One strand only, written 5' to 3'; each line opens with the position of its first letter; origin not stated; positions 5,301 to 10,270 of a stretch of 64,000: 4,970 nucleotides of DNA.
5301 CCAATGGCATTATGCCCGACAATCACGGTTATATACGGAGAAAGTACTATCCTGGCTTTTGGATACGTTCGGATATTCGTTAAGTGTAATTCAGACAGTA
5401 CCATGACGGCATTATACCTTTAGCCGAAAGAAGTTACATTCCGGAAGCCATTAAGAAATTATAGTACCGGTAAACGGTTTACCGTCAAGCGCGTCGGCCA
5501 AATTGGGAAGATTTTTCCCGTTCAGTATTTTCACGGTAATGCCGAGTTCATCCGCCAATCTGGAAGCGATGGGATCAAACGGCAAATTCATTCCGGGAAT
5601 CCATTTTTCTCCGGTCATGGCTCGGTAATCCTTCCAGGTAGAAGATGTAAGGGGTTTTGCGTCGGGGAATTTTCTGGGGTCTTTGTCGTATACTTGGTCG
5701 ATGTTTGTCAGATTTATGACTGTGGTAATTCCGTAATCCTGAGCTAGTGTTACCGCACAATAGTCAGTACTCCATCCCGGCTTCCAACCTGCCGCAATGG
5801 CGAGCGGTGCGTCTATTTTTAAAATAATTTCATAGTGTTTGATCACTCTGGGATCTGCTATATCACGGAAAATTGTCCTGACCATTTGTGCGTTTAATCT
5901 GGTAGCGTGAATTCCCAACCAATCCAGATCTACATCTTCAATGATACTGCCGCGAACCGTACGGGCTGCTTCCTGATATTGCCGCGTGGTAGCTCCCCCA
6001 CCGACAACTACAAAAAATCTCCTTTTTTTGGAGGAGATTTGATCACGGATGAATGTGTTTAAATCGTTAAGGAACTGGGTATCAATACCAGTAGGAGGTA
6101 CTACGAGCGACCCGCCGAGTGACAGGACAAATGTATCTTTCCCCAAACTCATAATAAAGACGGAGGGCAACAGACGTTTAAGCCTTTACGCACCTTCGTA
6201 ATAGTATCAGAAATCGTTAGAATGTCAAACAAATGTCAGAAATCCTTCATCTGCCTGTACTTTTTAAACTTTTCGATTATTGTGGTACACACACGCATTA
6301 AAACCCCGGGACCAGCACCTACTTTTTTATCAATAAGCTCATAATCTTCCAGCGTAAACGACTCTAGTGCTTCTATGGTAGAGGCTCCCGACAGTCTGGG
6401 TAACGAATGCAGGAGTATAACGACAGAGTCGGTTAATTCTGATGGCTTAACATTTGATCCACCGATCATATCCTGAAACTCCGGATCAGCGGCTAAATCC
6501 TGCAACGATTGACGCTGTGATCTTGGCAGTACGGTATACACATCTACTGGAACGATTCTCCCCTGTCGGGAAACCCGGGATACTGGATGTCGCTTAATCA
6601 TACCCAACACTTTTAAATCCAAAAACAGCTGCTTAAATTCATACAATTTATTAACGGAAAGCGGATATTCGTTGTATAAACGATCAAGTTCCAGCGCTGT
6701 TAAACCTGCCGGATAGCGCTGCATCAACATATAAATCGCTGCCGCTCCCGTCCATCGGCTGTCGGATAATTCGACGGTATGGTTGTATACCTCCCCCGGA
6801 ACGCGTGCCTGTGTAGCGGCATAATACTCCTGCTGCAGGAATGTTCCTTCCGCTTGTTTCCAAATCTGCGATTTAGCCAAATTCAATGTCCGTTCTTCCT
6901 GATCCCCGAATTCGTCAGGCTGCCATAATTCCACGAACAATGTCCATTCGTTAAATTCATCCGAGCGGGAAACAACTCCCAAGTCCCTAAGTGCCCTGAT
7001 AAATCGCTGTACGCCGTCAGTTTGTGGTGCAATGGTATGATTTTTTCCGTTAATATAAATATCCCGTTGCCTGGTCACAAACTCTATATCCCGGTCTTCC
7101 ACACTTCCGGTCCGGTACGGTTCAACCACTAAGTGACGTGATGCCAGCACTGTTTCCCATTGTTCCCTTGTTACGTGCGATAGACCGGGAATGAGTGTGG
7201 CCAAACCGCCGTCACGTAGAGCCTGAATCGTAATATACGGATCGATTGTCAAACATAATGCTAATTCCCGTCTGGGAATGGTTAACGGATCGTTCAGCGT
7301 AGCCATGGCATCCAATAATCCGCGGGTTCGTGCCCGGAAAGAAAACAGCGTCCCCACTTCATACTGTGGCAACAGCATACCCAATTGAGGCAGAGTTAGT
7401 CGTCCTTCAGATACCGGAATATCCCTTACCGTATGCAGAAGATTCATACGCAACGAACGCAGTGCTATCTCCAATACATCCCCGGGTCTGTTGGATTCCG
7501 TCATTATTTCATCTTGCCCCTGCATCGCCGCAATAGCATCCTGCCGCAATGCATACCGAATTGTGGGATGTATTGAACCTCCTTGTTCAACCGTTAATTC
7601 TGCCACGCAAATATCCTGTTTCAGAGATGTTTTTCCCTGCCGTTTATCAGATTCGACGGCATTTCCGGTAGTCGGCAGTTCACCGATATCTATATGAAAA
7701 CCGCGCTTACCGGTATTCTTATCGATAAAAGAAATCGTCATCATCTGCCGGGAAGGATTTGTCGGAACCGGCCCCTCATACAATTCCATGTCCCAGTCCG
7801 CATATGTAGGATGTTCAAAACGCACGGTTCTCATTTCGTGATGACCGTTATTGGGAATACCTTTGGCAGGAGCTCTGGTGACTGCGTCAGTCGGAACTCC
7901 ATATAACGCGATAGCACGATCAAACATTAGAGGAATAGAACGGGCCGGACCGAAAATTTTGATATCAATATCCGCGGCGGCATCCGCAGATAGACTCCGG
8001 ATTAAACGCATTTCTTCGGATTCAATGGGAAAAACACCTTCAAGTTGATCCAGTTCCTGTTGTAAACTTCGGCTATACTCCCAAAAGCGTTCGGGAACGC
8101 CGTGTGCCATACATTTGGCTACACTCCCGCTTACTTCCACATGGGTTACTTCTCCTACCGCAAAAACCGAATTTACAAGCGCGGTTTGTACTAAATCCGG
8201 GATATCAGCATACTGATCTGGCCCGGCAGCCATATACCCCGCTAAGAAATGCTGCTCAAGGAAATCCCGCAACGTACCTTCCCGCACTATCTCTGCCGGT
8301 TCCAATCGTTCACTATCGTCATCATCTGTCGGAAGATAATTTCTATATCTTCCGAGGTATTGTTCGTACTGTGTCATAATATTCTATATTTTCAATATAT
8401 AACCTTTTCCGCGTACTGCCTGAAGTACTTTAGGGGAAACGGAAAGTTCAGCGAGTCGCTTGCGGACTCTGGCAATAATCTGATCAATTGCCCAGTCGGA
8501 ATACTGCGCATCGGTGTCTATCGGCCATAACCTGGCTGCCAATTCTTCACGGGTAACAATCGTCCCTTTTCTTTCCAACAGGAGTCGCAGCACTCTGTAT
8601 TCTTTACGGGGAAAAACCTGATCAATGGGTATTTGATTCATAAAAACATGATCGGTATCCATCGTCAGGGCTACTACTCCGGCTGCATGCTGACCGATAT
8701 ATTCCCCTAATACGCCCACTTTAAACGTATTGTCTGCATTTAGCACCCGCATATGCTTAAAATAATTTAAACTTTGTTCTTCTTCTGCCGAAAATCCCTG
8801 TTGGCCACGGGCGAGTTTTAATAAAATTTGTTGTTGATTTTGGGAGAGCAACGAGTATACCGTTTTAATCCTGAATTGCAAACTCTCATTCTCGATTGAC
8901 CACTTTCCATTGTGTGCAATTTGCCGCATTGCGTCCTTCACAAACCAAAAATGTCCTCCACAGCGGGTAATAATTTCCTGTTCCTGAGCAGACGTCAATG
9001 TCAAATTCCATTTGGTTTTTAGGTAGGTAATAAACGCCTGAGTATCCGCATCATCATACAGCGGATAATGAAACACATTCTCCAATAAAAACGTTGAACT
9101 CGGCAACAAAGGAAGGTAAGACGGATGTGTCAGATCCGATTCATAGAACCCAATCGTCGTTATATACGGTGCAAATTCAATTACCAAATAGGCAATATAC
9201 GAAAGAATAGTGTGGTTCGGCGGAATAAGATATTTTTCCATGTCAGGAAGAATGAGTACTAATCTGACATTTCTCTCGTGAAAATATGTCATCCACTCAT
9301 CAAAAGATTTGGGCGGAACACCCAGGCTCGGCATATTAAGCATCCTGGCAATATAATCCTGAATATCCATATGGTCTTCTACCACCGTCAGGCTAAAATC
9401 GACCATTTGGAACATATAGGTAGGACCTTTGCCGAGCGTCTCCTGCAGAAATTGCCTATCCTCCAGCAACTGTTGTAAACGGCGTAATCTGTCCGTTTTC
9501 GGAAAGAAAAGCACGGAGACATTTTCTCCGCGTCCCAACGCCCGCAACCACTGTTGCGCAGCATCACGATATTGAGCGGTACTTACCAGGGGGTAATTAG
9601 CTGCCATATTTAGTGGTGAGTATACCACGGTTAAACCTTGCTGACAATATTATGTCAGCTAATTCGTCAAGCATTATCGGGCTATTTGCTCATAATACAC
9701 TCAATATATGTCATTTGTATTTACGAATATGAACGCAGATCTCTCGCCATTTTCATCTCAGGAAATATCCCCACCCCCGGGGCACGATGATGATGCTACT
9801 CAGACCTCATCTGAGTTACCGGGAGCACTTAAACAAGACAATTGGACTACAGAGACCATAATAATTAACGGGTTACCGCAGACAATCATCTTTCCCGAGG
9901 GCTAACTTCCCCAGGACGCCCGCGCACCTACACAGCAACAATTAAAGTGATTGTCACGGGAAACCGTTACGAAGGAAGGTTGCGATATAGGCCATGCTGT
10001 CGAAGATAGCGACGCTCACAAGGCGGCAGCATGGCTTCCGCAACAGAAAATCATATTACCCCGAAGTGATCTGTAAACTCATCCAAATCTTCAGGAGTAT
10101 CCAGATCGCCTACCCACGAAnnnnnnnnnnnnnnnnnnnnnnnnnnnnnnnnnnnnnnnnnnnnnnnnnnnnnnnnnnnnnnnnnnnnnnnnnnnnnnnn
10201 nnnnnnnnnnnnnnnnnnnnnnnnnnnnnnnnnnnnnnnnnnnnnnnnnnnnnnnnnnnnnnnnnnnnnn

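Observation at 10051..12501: Divergent gene pair: an ATP-grasp/MobA-like nucleotidyltransferase fusion and a second, divergent UMP-kinase-like amino-acid-kinase paralog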

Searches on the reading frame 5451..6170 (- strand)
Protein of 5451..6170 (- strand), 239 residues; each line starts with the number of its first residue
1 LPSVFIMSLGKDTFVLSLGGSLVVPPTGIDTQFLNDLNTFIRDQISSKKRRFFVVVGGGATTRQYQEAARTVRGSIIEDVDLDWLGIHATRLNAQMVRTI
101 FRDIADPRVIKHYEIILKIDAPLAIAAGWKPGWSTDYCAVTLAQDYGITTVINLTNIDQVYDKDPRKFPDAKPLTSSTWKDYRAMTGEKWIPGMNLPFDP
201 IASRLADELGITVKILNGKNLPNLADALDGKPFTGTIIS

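Call 3: search_protein_families(library=pfam, proteins=[window:5451-6170:-], max_evalue=1)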
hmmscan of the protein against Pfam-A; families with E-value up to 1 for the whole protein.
window:5451-6170:- (239 aa): 4 families
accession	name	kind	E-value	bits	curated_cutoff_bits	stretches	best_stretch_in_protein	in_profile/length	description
PF00696.33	AA_kinase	-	2.6e-24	86.7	24.9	2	134-217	152-234/234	Amino acid kinase family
PF09383.16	NIL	-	0.12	12.7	24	1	199-219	14-34/73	NIL domain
PF12404.13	DUF3663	-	0.13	12.7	25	1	45-83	20-58/77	Peptidase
PF14377.11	UBM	-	0.13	12.2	23.3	1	25-45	5-25/35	Ubiquitin binding region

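Call 4: search_protein_families(library=ncbifam, proteins=[window:5451-6170:-], max_evalue=1)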
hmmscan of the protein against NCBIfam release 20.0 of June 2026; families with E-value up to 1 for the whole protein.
window:5451-6170:- (239 aa): 12 families
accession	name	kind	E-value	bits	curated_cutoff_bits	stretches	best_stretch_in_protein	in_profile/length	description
TIGR02076.1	pyrH_arch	equivalog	2.6e-48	164.5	158.05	1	15-238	2-221/222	UMP kinase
TIGR02075.1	pyrH_bact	equivalog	1.6e-10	41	243.9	2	130-231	132-226/233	UMP kinase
NF040647.1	IPPK_Arch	equivalog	1.7e-10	40.6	120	1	134-238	153-259/259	isopentenyl phosphate kinase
TIGR01027.1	proB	equivalog_domain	2.5e-05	23.6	186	1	148-233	158-247/363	glutamate 5-kinase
TIGR00657.1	asp_kinases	subfamily_domain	0.0079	15.3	208.7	1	135-177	194-236/442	aspartate kinase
NF006459.0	PRK08841.1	equivalog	0.04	12.9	535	1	135-186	155-206/395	aspartate kinase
NF005157.0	PRK06635.2-1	equivalog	0.064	12.1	832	1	135-182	154-200/401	aspartate kinase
NF005154.0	PRK06635.1-2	equivalog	0.066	12.5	376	1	136-181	155-200/407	aspartate kinase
TIGR00656.1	asp_kin_monofn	equivalog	0.074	12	402.25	1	135-182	160-207/407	aspartate kinase, monofunctional class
NF007003.0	PRK09466.1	subfamily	0.12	10.7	582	1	135-176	210-251/810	bifunctional aspartate kinase/homoserine dehydrogenase II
NF005161.0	PRK06635.2-5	equivalog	0.15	10.9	586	1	135-182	155-201/402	aspartate kinase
NF006959.0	PRK09436.1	equivalog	0.15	10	726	1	135-180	207-252/819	bifunctional aspartate kinase/homoserine dehydrogenase I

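Call 60: list_cluster_members(proteins=[P0001, P0004, window:5451-6170:-, P0007, P0017, P0019, P0022])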
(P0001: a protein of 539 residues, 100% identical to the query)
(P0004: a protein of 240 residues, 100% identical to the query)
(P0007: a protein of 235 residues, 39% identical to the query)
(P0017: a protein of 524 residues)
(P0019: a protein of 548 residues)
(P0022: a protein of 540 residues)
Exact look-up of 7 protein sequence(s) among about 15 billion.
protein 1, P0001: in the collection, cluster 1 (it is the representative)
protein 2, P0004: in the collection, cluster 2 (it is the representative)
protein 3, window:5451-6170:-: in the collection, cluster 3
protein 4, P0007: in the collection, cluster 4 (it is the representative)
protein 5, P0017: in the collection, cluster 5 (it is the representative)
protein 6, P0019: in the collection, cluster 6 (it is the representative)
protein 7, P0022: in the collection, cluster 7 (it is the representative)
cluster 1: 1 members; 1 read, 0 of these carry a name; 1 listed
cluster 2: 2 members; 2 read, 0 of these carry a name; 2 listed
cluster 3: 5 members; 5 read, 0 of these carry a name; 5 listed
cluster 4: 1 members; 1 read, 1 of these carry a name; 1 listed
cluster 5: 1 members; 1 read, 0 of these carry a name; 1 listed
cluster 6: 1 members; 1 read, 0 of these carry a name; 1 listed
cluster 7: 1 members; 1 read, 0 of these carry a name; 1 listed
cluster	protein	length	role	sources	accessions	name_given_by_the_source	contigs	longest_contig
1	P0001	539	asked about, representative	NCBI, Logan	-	-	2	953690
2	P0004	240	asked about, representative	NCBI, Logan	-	-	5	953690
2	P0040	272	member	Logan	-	-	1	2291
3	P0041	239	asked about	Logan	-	-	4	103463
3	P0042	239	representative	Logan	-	-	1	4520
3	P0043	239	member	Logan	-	-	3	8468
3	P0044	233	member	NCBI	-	-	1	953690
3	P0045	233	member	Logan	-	-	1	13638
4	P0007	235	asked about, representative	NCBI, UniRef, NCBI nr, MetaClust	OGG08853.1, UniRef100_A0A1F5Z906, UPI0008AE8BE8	hypothetical protein A2154_02135 [Candidatus Gottesmanbacteria bacterium RBG_16_43_7] | Aspartate/glutamate/uridylate kinase domain-containing protein n=1 Tax=Candidatus ... | MAG: hypothetical protein A2154_02135 [Candidatus Gottesmanbacteria bacterium RBG_16_43_7]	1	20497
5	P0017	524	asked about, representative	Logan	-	-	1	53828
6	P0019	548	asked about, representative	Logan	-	-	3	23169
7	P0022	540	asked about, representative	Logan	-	-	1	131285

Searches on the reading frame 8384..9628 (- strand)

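Call 3: search_protein_families(library=pfam, proteins=[window:8384-9628:-], max_evalue=1)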
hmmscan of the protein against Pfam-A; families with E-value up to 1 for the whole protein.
window:8384-9628:- (414 aa): 2 families
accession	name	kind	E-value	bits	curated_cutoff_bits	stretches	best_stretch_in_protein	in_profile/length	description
PF00486.34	Trans_reg_C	-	1.3e-15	57.7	26.2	1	341-412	8-77/77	Transcriptional regulatory protein, C terminal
PF08279.18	HTH_11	-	0.81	10.1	25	0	345-367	4-25/55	HTH domain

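Call 104: search_protein_families(library=padloc, proteins=[window:8387-9607:-], max_evalue=0.01)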
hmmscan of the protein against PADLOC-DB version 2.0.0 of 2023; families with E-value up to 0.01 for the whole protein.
window:8387-9607:- (407 aa): 0 families

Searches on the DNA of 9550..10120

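Call 73: search_rna_families(source=window, start=9550, end=10120, threshold=evalue, max_evalue=1, show_alignments=2)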
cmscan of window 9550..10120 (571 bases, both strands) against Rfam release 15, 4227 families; matches with E-value up to 1: 1.
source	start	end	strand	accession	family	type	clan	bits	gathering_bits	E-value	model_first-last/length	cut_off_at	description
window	9869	9897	-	RF01167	sn2429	Gene; snRNA; snoRNA; CD-box;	-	19.4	50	0.34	1-77/77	no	Small nucleolar RNA sn2429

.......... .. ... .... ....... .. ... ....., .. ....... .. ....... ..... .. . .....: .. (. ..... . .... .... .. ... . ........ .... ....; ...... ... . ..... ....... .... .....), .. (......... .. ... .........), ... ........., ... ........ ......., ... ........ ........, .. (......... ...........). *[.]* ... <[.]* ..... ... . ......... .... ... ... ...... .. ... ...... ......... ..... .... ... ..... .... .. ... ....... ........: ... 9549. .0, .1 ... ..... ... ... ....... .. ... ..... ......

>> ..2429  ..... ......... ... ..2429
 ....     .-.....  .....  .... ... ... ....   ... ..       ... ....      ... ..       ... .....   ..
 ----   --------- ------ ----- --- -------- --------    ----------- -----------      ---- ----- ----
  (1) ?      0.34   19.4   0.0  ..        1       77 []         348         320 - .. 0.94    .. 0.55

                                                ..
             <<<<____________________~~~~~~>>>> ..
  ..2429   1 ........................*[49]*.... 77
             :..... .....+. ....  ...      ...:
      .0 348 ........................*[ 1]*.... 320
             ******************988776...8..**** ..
